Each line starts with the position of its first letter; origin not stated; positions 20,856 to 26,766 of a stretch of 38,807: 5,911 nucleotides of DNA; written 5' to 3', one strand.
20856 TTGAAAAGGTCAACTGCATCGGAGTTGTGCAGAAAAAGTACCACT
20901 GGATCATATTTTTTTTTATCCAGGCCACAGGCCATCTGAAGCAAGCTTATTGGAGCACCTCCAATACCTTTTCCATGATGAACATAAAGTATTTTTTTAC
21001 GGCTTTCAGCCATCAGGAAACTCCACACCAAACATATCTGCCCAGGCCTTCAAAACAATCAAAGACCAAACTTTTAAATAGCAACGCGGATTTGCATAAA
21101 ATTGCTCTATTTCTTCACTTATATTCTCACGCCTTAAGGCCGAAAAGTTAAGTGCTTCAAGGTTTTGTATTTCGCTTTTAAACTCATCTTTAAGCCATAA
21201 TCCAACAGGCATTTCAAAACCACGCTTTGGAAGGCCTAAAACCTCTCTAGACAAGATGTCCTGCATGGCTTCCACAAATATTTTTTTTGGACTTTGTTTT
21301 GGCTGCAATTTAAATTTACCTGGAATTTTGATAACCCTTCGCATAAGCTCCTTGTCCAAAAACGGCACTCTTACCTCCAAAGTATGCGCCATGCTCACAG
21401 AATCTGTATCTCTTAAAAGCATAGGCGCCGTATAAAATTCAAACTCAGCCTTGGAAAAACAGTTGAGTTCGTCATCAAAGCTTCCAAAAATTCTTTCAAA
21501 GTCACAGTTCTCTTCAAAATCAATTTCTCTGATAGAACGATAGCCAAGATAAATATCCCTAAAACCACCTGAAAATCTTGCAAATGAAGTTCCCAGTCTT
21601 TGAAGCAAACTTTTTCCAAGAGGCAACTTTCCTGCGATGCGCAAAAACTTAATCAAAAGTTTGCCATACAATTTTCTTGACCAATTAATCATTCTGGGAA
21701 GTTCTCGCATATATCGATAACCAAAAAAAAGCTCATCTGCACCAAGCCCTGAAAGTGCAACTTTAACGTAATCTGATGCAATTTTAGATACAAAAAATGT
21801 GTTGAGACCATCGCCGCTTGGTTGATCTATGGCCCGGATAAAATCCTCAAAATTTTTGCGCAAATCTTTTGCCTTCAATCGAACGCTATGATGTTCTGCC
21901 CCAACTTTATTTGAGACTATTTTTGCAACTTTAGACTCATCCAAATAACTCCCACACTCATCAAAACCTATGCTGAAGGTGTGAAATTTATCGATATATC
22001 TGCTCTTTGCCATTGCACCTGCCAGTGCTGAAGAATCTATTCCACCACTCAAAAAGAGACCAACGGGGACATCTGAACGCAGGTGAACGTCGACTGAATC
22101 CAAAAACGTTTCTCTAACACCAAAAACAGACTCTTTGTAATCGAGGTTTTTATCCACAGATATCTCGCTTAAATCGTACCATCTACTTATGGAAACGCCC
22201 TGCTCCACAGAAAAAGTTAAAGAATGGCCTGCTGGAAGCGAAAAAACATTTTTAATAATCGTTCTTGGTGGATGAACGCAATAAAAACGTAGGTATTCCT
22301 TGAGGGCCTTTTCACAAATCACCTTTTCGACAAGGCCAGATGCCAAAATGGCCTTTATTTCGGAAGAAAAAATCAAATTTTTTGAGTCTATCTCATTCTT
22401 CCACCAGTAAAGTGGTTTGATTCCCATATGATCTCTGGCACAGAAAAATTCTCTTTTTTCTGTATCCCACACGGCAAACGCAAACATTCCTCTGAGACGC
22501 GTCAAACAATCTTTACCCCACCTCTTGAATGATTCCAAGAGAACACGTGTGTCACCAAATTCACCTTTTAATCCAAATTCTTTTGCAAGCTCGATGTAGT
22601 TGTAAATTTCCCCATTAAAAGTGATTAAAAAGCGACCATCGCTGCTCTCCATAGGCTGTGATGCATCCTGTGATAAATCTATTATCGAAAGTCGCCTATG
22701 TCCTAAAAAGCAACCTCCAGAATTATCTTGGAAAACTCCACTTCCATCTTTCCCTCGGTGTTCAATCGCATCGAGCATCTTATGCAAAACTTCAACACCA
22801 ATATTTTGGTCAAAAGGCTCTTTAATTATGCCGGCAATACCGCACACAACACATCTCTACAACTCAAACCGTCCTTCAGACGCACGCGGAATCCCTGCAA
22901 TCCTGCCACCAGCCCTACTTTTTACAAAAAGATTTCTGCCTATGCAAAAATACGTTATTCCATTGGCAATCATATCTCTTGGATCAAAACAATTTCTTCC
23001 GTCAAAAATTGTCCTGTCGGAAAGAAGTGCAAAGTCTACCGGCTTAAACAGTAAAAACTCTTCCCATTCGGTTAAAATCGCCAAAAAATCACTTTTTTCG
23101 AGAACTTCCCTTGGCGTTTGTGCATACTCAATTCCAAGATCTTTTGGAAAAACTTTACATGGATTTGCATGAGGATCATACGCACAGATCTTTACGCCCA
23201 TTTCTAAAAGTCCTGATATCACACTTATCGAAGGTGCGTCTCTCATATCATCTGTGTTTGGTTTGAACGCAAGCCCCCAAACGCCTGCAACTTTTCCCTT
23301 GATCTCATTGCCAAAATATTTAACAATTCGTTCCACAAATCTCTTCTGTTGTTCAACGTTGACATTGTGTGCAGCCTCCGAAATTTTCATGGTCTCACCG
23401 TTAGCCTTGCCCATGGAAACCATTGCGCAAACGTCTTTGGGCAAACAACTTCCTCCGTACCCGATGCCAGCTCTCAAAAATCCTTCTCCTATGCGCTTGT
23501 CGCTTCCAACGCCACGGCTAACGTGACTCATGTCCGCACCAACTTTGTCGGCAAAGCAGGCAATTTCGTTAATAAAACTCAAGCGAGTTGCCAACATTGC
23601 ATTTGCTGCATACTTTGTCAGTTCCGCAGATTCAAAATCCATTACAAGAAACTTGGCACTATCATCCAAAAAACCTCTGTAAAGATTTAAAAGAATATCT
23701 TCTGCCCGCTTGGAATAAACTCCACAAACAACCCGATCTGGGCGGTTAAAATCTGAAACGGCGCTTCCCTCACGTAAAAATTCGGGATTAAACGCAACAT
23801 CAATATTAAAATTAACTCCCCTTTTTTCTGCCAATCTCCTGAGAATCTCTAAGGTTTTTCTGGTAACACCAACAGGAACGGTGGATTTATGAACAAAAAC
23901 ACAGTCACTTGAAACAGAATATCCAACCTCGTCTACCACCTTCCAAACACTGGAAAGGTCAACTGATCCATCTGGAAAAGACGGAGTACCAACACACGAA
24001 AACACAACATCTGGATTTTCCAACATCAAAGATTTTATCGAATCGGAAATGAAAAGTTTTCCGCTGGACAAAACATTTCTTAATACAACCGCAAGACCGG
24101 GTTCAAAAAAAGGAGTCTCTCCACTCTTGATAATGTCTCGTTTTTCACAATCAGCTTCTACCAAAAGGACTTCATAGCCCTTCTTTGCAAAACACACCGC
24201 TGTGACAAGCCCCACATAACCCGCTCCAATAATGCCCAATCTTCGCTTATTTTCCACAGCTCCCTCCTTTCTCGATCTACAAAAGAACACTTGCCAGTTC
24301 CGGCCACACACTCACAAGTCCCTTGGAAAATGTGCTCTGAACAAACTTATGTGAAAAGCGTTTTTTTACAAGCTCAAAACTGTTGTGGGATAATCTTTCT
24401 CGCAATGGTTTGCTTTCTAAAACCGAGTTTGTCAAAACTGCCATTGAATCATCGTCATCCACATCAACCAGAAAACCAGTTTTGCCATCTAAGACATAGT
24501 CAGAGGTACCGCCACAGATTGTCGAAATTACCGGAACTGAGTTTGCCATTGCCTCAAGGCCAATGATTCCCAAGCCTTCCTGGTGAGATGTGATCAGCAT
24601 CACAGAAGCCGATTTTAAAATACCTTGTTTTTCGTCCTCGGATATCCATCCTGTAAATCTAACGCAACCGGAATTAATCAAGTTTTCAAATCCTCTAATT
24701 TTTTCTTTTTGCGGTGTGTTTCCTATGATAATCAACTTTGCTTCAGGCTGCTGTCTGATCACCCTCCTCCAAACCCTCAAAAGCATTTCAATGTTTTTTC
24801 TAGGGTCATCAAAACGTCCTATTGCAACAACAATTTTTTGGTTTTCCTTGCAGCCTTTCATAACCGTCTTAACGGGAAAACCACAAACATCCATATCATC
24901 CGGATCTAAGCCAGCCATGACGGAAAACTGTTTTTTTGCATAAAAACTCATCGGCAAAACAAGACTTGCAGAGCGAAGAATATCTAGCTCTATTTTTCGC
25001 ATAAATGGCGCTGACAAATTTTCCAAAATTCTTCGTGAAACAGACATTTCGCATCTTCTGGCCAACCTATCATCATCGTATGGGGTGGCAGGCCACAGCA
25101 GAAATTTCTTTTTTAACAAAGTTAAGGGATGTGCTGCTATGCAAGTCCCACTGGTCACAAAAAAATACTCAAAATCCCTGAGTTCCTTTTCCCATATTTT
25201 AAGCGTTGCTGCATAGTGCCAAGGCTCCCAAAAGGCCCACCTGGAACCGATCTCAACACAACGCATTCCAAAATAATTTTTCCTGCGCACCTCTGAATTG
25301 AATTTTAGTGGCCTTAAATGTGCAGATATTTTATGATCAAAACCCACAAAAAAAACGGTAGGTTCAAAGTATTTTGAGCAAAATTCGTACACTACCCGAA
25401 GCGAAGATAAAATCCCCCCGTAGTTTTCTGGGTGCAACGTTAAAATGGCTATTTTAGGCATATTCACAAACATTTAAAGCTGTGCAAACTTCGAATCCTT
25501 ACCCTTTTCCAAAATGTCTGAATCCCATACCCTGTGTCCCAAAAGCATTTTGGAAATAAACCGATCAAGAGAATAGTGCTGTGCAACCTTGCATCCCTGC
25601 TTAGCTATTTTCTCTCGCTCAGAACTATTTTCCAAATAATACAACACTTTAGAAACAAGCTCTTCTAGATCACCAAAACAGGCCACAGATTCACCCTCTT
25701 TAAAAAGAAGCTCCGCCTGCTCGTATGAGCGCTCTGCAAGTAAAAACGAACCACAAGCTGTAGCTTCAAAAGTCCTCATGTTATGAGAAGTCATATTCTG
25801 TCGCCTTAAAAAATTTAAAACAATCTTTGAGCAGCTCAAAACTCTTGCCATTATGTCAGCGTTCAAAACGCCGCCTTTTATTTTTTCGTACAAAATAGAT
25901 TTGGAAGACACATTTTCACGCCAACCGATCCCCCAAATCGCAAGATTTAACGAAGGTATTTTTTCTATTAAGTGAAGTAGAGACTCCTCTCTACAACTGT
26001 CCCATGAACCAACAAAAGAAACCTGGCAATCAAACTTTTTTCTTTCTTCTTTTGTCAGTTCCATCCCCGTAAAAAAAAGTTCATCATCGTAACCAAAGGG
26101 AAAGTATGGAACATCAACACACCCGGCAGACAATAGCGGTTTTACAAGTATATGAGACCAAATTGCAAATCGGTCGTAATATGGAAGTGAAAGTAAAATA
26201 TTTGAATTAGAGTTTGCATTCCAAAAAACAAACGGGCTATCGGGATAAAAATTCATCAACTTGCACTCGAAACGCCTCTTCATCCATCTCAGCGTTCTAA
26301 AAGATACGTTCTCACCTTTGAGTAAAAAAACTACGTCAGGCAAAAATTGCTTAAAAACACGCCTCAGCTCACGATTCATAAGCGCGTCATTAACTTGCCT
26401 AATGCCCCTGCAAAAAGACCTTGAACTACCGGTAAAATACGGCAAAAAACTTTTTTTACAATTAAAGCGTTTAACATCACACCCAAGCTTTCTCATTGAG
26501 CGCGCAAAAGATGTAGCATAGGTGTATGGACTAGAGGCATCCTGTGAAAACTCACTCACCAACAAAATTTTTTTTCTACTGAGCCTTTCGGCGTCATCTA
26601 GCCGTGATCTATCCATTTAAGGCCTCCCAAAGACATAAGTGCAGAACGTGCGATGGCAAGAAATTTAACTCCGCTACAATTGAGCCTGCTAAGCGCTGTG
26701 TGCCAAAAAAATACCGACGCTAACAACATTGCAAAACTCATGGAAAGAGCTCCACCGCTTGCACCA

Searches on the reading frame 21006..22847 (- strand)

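Call 12: search_protein_families(library=ncbifam, proteins=[window:21006-22847:-], max_evalue=0.00001)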
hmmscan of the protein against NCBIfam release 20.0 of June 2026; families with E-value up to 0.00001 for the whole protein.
window:21006-22847:- (613 aa): 7 families
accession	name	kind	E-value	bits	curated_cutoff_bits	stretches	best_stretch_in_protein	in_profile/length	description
TIGR01536.1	asn_synth_AEB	equivalog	2.7e-122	409.4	267.1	1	2-544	1-517/517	asparagine synthase (glutamine-hydrolyzing)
TIGR03108.1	eps_aminotran_1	hypoth_equivalog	6.3e-112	375.3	816.9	2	1-381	1-378/628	XrtA/PEP-CTERM system amidotransferase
TIGR03104.1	trio_amidotrans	equivalog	1.5e-93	314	570.1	2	1-383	1-386/589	N-acetylglutaminylglutamine amidotransferase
NF006949.0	PRK09431.1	equivalog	9.3e-86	288.5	499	3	1-168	1-166/554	asparagine synthase B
NF033535.1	lass_lactam_cya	exception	2.5e-76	257.6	525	1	1-391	1-394/668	lasso peptide isopeptide bond-forming cyclase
NF033561.1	macrolact_Ik_Al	subfamily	2.6e-09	36.2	300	1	123-344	82-296/561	albusnodin/ikarugamycin family macrolactam cyclase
TIGR01134.1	purF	equivalog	1.7e-06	27.7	350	0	45-167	65-199/432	amidophosphoribosyltransferase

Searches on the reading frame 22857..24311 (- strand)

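Call 12: search_protein_families(library=ncbifam, proteins=[window:22857-24311:-], max_evalue=0.00001)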
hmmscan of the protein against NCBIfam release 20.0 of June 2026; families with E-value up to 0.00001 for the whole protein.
window:22857-24311:- (484 aa): 7 families
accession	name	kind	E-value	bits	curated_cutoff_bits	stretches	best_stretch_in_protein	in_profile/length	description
TIGR03026.1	NDP-sugDHase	subfamily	2.3e-116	389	189.8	1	24-440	2-413/413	nucleotide sugar dehydrogenase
NF047673.2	TeichurnBiosyTuaD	equivalog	1.1e-112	377.4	700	1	23-461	2-433/439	UDP-glucose 6-dehydrogenase TuaD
NF041297.1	UDPGDh_AglM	equivalog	1e-94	317.9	670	1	25-449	3-424/429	UDP-glucose 6-dehydrogenase AglM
NF040825.1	UDPMaNacDH_Arch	equivalog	9.7e-42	143.3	750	1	24-452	2-413/418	UDP-N-acetyl-D-mannosamine dehydrogenase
NF008286.0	PRK11064.1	equivalog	3.2e-37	128.1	459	1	24-423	5-403/420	UDP-N-acetyl-D-mannosamine dehydrogenase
NF011631.0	PRK15057.1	equivalog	7.3e-33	114.2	757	1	25-383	3-340/388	UDP-glucose 6-dehydrogenase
NF011729.0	PRK15182.1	equivalog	6.8e-16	58.1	592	1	24-387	8-362/425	Vi polysaccharide biosynthesis UDP-N-acetylglucosamine C-6 dehydrogenase TviB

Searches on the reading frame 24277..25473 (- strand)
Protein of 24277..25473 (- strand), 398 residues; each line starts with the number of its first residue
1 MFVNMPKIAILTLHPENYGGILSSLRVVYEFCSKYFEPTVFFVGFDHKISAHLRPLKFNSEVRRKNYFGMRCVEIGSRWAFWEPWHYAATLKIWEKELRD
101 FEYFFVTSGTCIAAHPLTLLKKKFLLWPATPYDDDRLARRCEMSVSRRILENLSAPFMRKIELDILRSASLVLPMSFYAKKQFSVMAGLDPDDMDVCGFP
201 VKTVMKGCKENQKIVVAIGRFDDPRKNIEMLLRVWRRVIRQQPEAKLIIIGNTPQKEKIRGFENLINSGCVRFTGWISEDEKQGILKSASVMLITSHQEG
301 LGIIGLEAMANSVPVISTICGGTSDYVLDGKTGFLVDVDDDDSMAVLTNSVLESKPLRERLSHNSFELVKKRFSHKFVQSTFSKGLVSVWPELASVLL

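Call 12: search_protein_families(library=ncbifam, proteins=[window:24277-25473:-], max_evalue=0.00001)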
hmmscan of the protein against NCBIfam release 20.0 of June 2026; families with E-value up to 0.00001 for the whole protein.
window:24277-25473:- (398 aa): 32 families (the best 25 are shown)
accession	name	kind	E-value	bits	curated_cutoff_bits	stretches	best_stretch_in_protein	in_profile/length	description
TIGR03999.1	thiol_BshA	equivalog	3.9e-27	95.2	273.7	1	207-378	194-362/375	N-acetyl-alpha-D-glucosaminyl L-malate synthase BshA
NF041876.1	EPS_EpsE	equivalog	1.2e-21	77.4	400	1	212-376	214-383/389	exopolysaccharide biosynthesis GT4 family glycosyltransferase EpsE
TIGR03088.1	stp2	hypoth_equivalog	3.1e-20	72.6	409.05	1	180-380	160-364/374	TIGR03088 family PEP-CTERM/XrtA system glycosyltransferase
TIGR04157.1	glyco_rSAM_CFB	subfamily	8.3e-17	61.3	400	1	209-388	224-404/406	TIGR04157 family glycosyltransferase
TIGR03449.1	mycothiol_MshA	equivalog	9.7e-17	60.9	462.5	1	207-370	215-385/406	D-inositol-3-phosphate glycosyltransferase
NF047880.1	glyco_SdgA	exception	6e-16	58.1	800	1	209-377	313-478/488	serine-aspartate repeat adhesin O-glycosyltransferase SdgA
NF050056.1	ProtGlycPglH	equivalog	7.9e-15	54.8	600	1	197-367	166-332/354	GalNAc-alpha-(1->4)-GalNAc-alpha-(1->3)-diNAcBac-PP-undecaprenol alpha-1,4-N-acetyl-D-galactosaminyltransferase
NF038229.1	Glyco4_Geo_Pelo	equivalog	1.1e-14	54.2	400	1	224-375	172-322/338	GPMC system family 4 glycosyltransferase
TIGR02149.1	glgA_Coryne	subfamily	1.8e-14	53.7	302.4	1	210-378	202-379/391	glycogen synthase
NF050063.1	ProtGlycPglJ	equivalog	2.7e-13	49.9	500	1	210-371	192-349/363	N-acetylgalactosamine-N,N'-diacetylbacillosaminyl-diphospho-undecaprenol 4-alpha-N-acetylgalactosaminyltransferase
TIGR04047.1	MSMEG_0565_glyc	hypoth_equivalog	3.2e-13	49.5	259.85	1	211-369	192-355/373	MSMEG_0565 family glycosyltransferase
NF047684.1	TeichurnBiosyTuaC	equivalog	4e-13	49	550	1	210-375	217-375/391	teichuronic acid biosynthesis protein TuaC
NF038295.1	EPS_HpsP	equivalog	1.2e-12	47.6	550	1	207-378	202-376/388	hormogonium polysaccharide biosynthesis glycosyltransferase HpsP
TIGR04063.1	stp3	hypoth_equivalog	2.6e-11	43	442.05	1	211-372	212-378/397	TIGR04063 family PEP-CTERM/XrtA system glycosyltransferase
NF053787.1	GlcN_PG_synth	equivalog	2.6e-11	43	480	1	207-378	192-348/361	N-acetylglucosaminyl phosphatidylglycerol synthase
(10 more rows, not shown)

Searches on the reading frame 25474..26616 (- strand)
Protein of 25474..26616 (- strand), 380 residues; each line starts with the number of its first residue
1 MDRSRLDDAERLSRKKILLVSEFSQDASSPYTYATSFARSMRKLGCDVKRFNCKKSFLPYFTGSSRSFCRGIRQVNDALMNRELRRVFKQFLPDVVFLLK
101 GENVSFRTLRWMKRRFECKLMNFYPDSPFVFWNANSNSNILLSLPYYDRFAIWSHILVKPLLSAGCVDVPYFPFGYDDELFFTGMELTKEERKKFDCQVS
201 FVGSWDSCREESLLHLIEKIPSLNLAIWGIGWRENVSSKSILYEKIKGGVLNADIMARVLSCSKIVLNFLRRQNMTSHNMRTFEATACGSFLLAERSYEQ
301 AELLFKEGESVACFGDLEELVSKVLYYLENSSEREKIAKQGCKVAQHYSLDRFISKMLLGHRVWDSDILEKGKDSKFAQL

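Call 12: search_protein_families(library=ncbifam, proteins=[window:25474-26616:-], max_evalue=0.00001)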
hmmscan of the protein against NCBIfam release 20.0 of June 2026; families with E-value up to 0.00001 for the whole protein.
window:25474-26616:- (380 aa): 1 family
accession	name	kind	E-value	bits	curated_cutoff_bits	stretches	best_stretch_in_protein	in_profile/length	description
NF053598.1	WaaS_CpsH_GTase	subfamily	7e-06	26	60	0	181-287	142-254/318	WaaS/CpsH family glycosyltransferase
